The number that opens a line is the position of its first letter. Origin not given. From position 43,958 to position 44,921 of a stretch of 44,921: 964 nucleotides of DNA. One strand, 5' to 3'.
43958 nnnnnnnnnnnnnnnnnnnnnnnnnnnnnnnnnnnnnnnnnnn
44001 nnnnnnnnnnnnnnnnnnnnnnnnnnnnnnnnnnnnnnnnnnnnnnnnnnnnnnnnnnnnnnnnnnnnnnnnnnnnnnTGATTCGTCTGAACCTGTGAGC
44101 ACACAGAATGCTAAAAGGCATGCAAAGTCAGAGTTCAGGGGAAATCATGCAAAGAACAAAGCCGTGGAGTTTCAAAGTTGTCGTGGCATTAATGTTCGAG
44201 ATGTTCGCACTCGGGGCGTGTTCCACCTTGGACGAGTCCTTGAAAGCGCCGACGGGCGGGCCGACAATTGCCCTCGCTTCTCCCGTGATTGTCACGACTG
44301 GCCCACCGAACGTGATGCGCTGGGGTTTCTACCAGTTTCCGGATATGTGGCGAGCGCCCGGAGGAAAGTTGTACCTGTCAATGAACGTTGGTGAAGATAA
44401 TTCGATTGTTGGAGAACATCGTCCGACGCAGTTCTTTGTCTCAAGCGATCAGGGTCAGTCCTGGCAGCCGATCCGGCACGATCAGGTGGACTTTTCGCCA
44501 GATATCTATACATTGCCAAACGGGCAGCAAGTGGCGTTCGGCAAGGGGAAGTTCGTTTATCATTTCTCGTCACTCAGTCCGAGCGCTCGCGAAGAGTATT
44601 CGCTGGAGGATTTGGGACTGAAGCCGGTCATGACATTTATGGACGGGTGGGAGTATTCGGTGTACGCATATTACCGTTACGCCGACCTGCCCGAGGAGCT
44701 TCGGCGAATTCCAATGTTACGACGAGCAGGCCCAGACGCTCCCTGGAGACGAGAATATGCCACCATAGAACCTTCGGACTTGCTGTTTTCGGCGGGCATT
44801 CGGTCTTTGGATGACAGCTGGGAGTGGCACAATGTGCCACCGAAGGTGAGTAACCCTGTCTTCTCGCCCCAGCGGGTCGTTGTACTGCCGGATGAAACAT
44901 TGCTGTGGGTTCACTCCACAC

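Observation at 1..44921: Nearly every enzyme in the island carries an export signal, suggesting an extracytoplasmic uronate-polysaccharide processing system tied to a SusD-less TonB-dependent receptor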

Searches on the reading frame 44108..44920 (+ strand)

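Call 6: search_protein_families(library=pfam, proteins=[window:44108-44920:+], max_evalue=0.01)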
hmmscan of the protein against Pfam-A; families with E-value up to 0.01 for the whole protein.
window:44108-44920:+ (271 aa): 0 families

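Call 29: search_protein_families(library=ncbifam, proteins=[window:44108-44920:+], max_evalue=0.01)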
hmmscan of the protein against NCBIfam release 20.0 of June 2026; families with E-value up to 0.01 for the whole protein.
window:44108-44920:+ (271 aa): 0 families

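Call 64: search_protein_families(library=pfam, proteins=[window:44147-44920:+], max_evalue=5)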
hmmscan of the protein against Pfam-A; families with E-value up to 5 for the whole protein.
window:44147-44920:+ (258 aa): 2 families
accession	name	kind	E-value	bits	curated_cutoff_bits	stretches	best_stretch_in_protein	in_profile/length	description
PF02012.26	BNR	-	0.059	13.8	27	1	97-108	1-12/12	BNR/Asp-box repeat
PF13810.12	DUF4185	-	0.062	12.9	39.5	1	72-142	103-179/309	Domain of unknown function (DUF4185)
